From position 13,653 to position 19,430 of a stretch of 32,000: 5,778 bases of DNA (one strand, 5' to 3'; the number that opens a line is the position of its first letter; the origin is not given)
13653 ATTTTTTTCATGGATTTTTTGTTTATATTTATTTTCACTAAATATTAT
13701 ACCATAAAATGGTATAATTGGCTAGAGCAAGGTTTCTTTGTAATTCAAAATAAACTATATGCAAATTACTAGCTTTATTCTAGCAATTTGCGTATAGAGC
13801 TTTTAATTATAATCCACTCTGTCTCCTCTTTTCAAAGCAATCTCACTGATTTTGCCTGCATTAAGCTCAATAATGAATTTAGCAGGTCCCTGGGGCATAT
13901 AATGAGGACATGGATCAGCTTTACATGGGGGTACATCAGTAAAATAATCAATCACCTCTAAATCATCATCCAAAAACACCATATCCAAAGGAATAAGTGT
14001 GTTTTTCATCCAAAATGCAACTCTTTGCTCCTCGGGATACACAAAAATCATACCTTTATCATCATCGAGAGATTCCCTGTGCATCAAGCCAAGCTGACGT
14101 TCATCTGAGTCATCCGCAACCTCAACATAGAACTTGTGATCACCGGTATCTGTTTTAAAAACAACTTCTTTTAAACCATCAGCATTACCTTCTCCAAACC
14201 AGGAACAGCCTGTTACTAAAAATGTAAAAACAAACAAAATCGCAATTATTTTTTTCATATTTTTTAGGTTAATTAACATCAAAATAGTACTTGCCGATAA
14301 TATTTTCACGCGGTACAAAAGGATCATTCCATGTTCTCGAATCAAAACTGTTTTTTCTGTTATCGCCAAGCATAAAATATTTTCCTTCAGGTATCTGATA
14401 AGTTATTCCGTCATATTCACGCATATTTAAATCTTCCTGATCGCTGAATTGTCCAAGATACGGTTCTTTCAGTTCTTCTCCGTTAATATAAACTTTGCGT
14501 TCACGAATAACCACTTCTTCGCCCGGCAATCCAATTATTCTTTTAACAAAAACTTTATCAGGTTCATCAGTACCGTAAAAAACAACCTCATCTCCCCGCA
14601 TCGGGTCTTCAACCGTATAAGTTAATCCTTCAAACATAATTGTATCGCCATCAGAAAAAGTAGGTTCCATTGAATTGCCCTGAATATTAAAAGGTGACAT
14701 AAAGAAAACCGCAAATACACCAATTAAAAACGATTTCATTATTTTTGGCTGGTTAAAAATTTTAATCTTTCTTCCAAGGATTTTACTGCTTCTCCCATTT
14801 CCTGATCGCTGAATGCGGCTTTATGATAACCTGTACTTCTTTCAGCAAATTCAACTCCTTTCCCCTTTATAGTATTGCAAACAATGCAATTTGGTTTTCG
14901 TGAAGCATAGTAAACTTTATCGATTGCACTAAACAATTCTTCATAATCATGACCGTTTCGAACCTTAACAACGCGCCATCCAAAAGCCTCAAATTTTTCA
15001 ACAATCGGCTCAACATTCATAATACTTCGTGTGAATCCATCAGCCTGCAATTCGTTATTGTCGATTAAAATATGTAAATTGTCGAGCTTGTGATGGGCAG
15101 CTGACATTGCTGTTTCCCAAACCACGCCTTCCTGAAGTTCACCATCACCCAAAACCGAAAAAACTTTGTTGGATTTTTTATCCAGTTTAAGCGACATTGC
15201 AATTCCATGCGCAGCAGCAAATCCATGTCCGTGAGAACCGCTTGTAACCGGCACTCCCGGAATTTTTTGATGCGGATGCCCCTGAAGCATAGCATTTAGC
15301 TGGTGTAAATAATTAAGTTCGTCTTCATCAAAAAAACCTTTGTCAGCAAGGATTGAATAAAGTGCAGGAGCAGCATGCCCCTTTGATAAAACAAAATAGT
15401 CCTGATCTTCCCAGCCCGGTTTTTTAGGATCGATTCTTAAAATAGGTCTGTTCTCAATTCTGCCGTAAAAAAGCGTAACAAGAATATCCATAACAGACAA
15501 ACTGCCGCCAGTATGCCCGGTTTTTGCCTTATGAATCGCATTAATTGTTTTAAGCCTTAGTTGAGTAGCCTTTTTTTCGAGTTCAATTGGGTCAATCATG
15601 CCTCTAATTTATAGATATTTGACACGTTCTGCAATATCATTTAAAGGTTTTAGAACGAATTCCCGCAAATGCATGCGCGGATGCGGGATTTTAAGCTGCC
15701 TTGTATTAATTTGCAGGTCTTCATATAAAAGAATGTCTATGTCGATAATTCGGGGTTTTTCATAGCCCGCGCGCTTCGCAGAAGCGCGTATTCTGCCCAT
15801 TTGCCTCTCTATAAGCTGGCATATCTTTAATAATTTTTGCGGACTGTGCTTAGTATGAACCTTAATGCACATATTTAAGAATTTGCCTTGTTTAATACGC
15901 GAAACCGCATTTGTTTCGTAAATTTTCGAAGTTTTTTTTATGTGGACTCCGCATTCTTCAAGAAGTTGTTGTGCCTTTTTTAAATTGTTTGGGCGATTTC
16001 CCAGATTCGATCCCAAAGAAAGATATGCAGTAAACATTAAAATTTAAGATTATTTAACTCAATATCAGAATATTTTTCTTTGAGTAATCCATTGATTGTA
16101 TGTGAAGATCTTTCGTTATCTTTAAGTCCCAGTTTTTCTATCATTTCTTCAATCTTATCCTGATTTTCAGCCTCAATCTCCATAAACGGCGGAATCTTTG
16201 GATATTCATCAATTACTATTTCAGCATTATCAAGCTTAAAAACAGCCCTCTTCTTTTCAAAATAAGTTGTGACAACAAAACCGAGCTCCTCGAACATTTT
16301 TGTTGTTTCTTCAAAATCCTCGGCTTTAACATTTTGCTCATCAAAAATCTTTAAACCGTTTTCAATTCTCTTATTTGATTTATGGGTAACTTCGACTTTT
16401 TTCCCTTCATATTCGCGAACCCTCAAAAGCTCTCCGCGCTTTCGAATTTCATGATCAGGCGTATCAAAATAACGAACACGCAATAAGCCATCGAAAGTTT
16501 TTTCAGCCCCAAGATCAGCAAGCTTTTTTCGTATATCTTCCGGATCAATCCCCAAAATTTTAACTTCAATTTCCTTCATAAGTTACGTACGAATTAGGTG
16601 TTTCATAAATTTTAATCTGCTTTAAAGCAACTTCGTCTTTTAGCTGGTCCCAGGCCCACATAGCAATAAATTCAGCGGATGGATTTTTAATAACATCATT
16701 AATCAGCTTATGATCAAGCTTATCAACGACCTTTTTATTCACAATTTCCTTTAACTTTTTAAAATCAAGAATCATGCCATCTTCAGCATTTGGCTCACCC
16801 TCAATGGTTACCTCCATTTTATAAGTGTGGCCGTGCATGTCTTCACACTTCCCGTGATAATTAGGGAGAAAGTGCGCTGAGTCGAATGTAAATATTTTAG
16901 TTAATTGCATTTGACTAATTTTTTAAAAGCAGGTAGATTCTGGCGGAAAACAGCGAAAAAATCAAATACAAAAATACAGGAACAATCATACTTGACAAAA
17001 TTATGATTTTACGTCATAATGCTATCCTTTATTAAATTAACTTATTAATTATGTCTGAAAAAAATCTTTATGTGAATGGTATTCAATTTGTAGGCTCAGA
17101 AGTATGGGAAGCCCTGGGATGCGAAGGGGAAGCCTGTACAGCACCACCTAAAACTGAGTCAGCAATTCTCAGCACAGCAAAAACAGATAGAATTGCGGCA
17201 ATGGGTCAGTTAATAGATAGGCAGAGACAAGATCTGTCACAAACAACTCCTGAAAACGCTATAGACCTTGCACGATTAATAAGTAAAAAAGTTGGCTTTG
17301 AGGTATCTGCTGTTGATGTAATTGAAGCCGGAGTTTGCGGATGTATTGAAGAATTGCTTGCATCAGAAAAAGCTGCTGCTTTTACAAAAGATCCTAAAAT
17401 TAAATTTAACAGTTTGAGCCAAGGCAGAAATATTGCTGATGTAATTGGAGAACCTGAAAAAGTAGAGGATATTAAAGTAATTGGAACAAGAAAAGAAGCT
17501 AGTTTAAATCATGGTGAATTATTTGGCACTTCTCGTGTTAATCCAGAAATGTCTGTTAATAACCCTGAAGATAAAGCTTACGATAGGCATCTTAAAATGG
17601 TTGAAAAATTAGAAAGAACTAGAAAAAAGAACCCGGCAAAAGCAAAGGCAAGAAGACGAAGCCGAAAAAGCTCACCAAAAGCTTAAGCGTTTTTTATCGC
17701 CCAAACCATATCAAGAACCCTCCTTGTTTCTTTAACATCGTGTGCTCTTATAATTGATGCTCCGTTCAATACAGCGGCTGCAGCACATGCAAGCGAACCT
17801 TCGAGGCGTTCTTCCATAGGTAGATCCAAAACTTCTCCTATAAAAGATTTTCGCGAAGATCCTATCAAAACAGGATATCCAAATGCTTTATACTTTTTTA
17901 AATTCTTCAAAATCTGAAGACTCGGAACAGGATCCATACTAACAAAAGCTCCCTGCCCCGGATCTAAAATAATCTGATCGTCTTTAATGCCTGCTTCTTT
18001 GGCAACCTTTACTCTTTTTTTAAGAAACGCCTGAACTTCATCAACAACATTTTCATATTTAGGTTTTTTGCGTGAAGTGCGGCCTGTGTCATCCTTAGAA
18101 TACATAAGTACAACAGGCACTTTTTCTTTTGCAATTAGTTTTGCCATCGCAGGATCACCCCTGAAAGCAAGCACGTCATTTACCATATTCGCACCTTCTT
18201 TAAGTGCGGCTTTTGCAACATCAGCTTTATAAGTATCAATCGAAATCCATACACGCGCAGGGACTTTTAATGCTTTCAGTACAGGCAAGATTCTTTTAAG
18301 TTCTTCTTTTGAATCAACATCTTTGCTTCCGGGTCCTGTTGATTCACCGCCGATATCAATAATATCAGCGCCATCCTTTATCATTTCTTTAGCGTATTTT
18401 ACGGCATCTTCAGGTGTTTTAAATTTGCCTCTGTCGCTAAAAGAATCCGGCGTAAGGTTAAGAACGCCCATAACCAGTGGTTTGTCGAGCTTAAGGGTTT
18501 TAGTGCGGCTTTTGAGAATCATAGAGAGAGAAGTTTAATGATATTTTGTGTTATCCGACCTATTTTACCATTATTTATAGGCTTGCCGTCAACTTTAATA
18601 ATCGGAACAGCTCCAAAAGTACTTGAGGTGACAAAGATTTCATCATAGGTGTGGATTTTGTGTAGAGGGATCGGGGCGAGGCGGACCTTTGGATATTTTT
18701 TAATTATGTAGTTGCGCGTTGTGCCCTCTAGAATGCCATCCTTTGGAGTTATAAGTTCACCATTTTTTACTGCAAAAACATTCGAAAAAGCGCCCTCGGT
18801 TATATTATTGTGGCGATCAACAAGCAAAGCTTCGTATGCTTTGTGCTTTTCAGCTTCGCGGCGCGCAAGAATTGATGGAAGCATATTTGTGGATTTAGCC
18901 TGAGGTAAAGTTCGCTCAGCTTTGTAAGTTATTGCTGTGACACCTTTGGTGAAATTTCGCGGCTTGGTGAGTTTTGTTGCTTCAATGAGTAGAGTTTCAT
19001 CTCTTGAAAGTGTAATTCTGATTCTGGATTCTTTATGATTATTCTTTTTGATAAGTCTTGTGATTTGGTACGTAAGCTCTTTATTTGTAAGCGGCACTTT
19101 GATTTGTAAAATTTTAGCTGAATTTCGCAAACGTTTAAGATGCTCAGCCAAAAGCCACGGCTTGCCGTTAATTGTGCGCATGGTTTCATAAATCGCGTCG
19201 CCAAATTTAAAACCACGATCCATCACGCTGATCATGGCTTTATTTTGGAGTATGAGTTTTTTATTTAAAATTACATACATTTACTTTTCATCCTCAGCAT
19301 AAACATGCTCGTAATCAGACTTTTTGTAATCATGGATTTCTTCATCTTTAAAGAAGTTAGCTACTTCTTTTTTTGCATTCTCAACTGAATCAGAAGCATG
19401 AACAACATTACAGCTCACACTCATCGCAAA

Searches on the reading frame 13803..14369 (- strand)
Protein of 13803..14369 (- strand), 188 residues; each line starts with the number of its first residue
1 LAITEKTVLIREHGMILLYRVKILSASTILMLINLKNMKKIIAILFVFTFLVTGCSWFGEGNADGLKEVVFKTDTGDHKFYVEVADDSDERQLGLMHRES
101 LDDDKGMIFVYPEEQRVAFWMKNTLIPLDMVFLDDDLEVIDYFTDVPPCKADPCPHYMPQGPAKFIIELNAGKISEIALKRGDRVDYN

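Call 6: search_protein_families(library=pfam, proteins=[window:13803-14369:-], max_evalue=0.01)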
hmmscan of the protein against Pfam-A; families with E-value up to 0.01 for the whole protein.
window:13803-14369:- (188 aa): 1 family
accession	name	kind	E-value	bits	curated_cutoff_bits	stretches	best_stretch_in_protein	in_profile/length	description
PF02643.20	DUF192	-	5.2e-32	110.3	27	1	81-186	2-95/96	Uncharacterized ACR, COG1430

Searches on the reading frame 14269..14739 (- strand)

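Call 6: search_protein_families(library=pfam, proteins=[window:14269-14739:-], max_evalue=0.01)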
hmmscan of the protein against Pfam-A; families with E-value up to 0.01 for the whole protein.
window:14269-14739:- (156 aa): 2 families
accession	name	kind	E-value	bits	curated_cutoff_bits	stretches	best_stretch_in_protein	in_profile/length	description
PF10502.14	Peptidase_S26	-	4.9e-45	153.9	22.9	1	5-152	14-164/168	Signal peptidase, peptidase S26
PF00717.28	Peptidase_S24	-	3.1e-05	24.1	23.3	1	18-74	39-87/116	Peptidase S24-like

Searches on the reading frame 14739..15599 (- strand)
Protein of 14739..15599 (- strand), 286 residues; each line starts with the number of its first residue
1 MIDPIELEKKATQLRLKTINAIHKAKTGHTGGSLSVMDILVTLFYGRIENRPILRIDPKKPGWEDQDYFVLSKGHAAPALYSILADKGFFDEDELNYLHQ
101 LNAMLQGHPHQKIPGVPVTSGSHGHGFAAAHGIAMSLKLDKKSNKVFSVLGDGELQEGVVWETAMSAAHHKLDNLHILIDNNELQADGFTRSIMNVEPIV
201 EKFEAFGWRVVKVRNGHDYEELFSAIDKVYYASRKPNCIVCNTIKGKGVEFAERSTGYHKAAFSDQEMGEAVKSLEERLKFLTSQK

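Call 7: search_protein_families(library=pfam, proteins=[window:14739-15599:-], max_evalue=0.01)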
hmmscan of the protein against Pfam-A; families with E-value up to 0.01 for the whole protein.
window:14739-15599:- (286 aa): 4 families
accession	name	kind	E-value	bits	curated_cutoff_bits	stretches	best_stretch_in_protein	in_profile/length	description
PF00456.26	Transketolase_N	-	3.9e-50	171.2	22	1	10-271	5-271/334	Transketolase, thiamine diphosphate binding domain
PF13292.11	DXP_synthase_N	-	1.4e-11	44.7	21.2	1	107-183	96-172/274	1-deoxy-D-xylulose-5-phosphate synthase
PF02775.26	TPP_enzyme_C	-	2.5e-08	34.3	21.9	1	118-238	25-148/151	Thiamine pyrophosphate enzyme, C-terminal TPP binding domain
PF00676.26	E1_dh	-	1.2e-05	24.8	22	1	101-225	81-203/300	Dehydrogenase E1 component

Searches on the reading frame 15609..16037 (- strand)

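Call 7: search_protein_families(library=pfam, proteins=[window:15609-16037:-], max_evalue=0.01)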
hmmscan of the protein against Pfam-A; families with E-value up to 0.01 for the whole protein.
window:15609-16037:- (142 aa): 1 family
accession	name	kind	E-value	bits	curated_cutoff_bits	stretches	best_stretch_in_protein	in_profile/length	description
PF01288.25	HPPK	-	9.1e-39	132.9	25.7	1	5-136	1-115/116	7,8-dihydro-6-hydroxymethylpterin-pyrophosphokinase (HPPK)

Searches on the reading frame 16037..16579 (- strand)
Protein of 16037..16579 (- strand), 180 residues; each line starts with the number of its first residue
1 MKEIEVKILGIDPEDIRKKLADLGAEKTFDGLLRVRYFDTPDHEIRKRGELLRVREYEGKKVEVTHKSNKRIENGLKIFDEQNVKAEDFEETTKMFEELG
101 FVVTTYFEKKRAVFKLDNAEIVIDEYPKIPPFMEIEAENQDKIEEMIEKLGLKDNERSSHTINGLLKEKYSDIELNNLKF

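Call 7: search_protein_families(library=pfam, proteins=[window:16037-16579:-], max_evalue=0.01)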
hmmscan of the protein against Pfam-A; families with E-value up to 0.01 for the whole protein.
window:16037-16579:- (180 aa): 1 family
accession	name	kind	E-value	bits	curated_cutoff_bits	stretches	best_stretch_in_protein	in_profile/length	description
PF01928.26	CYTH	-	1.5e-17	64.4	23.2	1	1-152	1-169/179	CYTH domain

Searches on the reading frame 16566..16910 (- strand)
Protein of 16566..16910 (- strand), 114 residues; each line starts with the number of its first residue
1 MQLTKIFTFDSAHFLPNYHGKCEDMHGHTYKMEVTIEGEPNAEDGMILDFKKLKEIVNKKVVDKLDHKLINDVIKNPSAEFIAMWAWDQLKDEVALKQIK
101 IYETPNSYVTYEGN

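Call 7: search_protein_families(library=pfam, proteins=[window:16566-16910:-], max_evalue=0.01)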
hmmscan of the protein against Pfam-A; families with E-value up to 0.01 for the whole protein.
window:16566-16910:- (114 aa): 1 family
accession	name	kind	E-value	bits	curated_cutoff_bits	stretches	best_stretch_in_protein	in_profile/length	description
PF01242.24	PTPS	-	5.5e-38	130.1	22.4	1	3-113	2-120/121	6-pyruvoyl tetrahydropterin synthase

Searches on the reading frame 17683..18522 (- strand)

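Call 4: search_protein_families(library=pfam, proteins=[window:17683-18522:-], max_evalue=1)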
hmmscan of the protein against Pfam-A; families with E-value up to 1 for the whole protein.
window:17683-18522:- (279 aa): 1 family
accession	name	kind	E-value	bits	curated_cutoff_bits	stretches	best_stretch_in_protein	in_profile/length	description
PF00809.28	Pterin_bind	-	2.3e-81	273.5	25.5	1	18-261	1-244/244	Pterin binding enzyme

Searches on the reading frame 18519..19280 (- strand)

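Call 4: search_protein_families(library=pfam, proteins=[window:18519-19280:-], max_evalue=1)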
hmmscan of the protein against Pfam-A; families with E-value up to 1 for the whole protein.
window:18519-19280:- (253 aa): 2 families
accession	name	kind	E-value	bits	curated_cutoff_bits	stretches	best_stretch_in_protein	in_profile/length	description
PF01063.24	Aminotran_4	-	5.2e-53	180.6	28.5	1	30-229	2-222/223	Amino-transferase class IV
PF18736.6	pEK499_p136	-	0.032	14.4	26.6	1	44-95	83-133/152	HEPN pEK499 p136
